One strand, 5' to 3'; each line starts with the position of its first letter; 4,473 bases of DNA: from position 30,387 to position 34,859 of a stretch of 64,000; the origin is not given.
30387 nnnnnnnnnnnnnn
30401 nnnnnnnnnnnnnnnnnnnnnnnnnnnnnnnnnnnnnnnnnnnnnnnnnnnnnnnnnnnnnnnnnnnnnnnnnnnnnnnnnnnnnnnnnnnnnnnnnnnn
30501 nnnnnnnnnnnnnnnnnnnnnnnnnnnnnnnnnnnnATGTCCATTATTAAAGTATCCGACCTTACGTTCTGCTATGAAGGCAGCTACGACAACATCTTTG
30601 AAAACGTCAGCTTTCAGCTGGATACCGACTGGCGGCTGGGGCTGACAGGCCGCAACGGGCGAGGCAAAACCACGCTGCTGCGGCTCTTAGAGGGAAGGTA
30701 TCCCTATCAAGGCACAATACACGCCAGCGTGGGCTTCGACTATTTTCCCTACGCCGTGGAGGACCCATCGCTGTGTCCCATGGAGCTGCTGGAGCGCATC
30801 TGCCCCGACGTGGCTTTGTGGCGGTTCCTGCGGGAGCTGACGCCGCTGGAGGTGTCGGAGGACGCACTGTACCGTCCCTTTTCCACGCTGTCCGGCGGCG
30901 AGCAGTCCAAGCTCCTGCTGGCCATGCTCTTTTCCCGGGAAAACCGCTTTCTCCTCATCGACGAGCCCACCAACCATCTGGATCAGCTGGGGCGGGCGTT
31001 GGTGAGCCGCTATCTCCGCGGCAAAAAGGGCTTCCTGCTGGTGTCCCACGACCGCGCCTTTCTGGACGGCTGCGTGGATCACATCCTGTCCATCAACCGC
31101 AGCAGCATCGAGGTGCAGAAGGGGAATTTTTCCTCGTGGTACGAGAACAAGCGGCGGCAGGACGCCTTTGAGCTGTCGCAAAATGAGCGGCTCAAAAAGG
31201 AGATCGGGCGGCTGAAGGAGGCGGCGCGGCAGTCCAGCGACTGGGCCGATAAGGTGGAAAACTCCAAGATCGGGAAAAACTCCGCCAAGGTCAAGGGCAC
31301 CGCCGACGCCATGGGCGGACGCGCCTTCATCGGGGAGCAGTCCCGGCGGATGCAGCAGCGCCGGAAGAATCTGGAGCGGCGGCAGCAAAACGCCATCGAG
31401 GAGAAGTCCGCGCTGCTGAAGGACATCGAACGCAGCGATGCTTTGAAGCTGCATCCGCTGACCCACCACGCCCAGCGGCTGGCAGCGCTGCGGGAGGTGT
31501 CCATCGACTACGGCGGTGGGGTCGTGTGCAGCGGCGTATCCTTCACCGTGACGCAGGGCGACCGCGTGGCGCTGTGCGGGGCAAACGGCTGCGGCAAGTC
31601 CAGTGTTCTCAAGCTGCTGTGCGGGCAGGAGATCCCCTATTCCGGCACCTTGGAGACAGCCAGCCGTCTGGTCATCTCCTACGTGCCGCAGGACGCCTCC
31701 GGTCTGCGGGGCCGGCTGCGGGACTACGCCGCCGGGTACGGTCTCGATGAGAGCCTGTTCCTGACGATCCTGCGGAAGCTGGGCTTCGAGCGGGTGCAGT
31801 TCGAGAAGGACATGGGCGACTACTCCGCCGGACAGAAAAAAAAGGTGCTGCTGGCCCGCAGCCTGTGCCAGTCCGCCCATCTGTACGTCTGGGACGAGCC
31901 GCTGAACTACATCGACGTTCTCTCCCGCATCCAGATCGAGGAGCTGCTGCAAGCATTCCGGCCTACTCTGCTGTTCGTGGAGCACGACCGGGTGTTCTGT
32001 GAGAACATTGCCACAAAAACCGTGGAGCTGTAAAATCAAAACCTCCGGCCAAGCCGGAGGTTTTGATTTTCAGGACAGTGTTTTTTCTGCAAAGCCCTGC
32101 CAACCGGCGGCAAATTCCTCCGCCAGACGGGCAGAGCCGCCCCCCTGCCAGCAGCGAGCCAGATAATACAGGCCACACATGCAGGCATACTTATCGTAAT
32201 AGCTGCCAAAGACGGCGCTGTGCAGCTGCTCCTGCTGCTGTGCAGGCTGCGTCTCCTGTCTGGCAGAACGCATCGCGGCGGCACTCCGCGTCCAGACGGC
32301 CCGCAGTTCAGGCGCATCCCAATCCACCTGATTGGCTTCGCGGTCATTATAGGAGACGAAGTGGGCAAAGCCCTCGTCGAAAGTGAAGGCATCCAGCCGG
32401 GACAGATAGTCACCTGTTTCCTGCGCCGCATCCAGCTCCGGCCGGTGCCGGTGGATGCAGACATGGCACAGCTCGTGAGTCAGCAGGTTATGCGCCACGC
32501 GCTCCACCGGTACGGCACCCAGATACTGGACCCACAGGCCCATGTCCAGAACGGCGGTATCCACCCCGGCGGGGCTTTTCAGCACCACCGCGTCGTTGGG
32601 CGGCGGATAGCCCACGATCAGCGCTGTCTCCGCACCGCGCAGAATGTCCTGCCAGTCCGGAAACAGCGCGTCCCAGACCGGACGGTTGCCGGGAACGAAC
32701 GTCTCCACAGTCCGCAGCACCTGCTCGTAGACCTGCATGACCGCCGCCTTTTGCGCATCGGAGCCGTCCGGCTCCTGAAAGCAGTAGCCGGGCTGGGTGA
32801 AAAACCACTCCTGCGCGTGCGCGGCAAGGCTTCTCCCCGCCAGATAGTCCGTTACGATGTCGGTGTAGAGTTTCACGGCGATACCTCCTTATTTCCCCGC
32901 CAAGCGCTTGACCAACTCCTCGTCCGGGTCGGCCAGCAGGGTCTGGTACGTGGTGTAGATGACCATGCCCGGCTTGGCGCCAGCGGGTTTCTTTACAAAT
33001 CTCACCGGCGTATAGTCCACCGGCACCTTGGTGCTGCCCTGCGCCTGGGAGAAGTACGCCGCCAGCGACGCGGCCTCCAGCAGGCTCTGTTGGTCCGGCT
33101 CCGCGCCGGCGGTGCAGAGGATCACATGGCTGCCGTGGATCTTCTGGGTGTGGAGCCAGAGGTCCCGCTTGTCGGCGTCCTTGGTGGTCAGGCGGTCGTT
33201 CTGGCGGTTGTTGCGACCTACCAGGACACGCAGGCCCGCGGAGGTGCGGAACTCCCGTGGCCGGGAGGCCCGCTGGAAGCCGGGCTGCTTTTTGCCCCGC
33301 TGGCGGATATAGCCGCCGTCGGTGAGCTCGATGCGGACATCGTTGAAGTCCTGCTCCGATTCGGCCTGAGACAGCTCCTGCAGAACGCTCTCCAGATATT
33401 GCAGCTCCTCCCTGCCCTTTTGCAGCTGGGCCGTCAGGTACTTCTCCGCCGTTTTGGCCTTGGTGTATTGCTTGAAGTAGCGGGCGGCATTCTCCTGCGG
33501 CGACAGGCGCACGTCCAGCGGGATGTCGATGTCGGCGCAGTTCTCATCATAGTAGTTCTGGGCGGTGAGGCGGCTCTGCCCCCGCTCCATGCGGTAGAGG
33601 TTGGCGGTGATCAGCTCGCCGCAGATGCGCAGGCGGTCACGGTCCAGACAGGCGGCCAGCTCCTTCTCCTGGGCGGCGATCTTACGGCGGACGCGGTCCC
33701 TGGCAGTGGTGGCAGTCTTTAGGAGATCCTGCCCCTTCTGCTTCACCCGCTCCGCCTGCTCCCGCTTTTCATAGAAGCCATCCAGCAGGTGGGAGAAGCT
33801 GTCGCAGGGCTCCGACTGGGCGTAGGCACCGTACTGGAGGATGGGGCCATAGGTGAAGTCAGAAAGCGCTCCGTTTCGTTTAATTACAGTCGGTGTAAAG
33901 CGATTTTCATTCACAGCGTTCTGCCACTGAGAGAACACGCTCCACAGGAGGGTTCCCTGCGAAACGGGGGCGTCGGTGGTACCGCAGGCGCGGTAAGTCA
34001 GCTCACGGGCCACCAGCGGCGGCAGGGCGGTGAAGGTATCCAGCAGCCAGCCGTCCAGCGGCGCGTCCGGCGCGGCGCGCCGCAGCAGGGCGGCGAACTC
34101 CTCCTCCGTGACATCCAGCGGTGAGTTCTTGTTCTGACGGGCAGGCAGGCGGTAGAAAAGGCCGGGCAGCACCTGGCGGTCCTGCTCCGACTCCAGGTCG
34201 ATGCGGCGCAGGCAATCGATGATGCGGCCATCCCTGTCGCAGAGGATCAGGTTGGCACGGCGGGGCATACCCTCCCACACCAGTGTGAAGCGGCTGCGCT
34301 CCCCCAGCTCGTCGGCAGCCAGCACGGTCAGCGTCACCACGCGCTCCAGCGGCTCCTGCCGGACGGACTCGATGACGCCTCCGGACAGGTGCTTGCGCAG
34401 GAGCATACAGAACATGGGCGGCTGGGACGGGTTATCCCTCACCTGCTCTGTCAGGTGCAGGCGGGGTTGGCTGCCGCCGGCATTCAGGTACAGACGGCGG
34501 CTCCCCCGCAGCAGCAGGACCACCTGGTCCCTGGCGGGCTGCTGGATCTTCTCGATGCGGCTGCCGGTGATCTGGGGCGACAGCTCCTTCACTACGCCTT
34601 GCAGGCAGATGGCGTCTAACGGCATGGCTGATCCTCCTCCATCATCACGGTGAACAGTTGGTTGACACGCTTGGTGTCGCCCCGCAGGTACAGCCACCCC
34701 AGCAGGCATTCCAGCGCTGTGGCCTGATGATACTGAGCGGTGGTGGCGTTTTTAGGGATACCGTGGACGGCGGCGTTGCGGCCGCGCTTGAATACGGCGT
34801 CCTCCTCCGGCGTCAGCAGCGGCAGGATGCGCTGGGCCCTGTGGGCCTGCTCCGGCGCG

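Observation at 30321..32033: ABC-F ATPase preceded by a 6-codon leader ORF and an intrinsic terminator: candidate antibiotic-inducible ARE ribosomal-protection gene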

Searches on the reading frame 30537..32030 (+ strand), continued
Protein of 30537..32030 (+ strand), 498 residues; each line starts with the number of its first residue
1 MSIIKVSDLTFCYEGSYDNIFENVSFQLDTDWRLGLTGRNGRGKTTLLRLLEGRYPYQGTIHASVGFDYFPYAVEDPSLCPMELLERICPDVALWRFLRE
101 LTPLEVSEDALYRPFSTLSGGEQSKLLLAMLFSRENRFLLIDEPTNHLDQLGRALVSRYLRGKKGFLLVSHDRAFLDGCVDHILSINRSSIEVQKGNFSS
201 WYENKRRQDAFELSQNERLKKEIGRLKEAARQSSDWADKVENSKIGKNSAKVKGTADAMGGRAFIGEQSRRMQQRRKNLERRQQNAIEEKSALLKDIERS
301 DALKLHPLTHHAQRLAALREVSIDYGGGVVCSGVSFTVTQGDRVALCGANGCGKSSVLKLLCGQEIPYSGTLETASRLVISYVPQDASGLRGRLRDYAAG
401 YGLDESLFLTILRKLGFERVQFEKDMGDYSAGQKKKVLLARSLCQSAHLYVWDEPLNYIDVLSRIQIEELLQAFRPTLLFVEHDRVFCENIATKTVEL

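Call 70: fold_search(model_id=the predicted structure, library=pdb)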
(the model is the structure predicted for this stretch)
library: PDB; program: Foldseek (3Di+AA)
matches with E <= 10: 1487; with E <= 0.001: 1206
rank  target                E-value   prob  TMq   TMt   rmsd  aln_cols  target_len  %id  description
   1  7nhk_0                1.5e-48  1.00  0.74  0.74   5.5       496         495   42  LsaA, an antibiotic resistance ABCF, in complex with 70S ribosome from Enterococcus faecalis (released 2021-05-05)
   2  8buu_9                2.0e-33  1.00  0.65  0.58   6.7       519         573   25  ARE-ABCF VmlR2 bound to a 70S ribosome (released 2023-04-05)
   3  7p7q_0                8.4e-33  1.00  0.67  0.63   7.4       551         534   21  E. faecalis 70S ribosome bound by PoxtA-EQ2, high-resolution combined volume (released 2022-02-23)
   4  9nl5_E                4.0e-32  1.00  0.65  0.60   8.3       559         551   22  E. coli pre-elongation complex without an A-site tRNA with EQ2-EttA in Hydrolytic 1 conformation (released 2025-04-02)
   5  4fin_A                3.8e-31  1.00  0.36  0.34  29.5       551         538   22  Crystal Structure of EttA (formerly YjjK) - an E. coli ABC-type ATPase (released 2013-07-03)
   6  9nlb_E                1.1e-30  1.00  0.65  0.59   8.5       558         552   22  E. coli initiation complex with EQ2-EttA in Hydrolytic 2 conformation (released 2025-04-02)
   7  4fin_B                3.3e-30  1.00  0.38  0.36  29.7       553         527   23  Crystal Structure of EttA (formerly YjjK) - an E. coli ABC-type ATPase (released 2013-07-03)
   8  5zxd_A                1.6e-29  1.00  0.69  0.74  10.5       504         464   22  Crystal structure of ATP-bound human ABCF1 (released 2018-07-25)
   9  7msm_x                1.7e-29  1.00  0.64  0.59   8.1       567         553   20  Mtb 70SIC in complex with MtbEttA at Trans_R0 state (released 2022-02-02)
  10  6ha8_V                1.8e-29  1.00  0.64  0.60   6.3       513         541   23  Cryo-EM structure of the ABCF protein VmlR bound to the Bacillus subtilis ribosome (released 2018-08-29)
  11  7p48_6                3.9e-29  1.00  0.66  0.64   5.9       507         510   21  Staphylococcus aureus ribosome in complex with Sal(B) (released 2022-02-02)
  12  7msc_x                5.5e-29  1.00  0.67  0.62   7.7       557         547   20  Mtb 70SIC in complex with MtbEttA at Pre_R0 state (released 2022-02-02)
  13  9nlj_U                8.3e-29  1.00  0.62  0.58   8.7       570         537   21  E.coli Initiation complex with Uup-EQ2 (released 2025-04-02)
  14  5zxd_B                6.6e-28  1.00  0.70  0.71   8.5       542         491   21  Crystal structure of ATP-bound human ABCF1 (released 2018-07-25)
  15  9njf_Y                8.9e-28  1.00  0.66  0.63   7.5       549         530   20  E. coli pre-elongation complex without an A-site tRNA with EQ2-YbiT in Non-hydrolytic 1/PtIM(a) conformation (released 2025-04-02)
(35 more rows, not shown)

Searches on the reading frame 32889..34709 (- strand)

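Call 43: search_protein_families(library=ncbifam, proteins=[window:32889-34709:-], max_evalue=0.00001)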
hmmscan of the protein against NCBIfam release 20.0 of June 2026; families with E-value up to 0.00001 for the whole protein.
window:32889-34709:- (606 aa): 2 families
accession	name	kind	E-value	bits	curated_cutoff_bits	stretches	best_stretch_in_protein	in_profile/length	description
NF038240.1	fibro_bind_EfbA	exception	1.3e-122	410.4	1025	1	29-603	1-565/567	fibronectin-binding protein EfbA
NF041120.1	RqcH_arch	equivalog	6.8e-53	180.4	400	1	38-556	7-518/645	ribosome rescue protein RqcH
